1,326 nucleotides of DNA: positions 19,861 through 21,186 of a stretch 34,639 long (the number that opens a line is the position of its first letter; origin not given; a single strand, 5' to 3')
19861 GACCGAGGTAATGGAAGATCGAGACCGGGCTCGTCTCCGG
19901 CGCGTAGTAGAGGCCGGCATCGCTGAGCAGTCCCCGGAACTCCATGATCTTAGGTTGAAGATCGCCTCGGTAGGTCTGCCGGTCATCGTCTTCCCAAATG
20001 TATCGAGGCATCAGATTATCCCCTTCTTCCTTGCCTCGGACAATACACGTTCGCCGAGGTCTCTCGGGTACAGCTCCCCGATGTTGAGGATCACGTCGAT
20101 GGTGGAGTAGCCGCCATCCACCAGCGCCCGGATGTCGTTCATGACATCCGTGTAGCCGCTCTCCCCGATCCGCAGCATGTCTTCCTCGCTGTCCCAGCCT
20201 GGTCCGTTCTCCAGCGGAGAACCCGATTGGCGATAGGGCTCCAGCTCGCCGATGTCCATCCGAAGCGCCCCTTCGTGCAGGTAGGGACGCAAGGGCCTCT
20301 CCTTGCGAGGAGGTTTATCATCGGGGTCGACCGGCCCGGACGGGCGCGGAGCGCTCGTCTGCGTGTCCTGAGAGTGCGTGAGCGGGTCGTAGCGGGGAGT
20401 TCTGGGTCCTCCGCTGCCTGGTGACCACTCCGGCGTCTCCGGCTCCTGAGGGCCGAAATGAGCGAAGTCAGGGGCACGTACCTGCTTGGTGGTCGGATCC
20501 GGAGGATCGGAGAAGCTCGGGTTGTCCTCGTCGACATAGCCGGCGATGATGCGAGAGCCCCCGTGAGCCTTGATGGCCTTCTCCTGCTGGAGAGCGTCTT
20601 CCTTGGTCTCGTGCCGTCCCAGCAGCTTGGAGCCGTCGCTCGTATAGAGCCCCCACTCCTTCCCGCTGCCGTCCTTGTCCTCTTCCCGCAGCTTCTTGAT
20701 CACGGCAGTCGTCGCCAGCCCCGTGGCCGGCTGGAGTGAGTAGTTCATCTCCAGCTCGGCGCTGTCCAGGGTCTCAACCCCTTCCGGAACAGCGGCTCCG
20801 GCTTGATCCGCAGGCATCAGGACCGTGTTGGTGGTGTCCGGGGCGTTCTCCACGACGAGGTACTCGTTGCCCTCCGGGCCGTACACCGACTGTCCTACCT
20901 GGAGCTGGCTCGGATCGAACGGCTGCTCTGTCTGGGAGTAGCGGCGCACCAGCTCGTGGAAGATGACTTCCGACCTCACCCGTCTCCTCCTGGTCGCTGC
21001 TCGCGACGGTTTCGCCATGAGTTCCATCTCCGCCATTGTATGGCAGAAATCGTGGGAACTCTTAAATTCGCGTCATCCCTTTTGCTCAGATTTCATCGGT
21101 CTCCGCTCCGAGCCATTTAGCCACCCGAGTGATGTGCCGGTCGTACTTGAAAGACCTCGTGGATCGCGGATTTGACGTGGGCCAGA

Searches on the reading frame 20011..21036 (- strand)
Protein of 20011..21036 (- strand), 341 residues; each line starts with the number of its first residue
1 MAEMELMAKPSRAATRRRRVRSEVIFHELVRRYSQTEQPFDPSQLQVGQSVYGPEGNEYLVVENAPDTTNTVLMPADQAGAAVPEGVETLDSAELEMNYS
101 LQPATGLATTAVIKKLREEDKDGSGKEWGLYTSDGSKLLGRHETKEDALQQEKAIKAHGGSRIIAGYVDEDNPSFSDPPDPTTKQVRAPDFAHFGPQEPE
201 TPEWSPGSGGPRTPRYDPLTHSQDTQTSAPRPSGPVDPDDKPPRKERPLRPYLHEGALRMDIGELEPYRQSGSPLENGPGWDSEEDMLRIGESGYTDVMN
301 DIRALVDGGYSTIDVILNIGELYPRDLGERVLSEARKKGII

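Call 13: search_protein_families(library=pfam, proteins=[window:20011-21036:-], max_evalue=0.01)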
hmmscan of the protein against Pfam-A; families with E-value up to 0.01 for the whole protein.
window:20011-21036:- (341 aa): 0 families

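Call 14: search_protein_families(library=phrogs, proteins=[window:20011-21036:-], max_evalue=0.01)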
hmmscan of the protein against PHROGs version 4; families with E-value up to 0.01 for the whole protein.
window:20011-21036:- (341 aa): 1 family
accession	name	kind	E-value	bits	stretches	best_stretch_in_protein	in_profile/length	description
phrog_3684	-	unknown function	0.00089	20.3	1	121-157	147-183/262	-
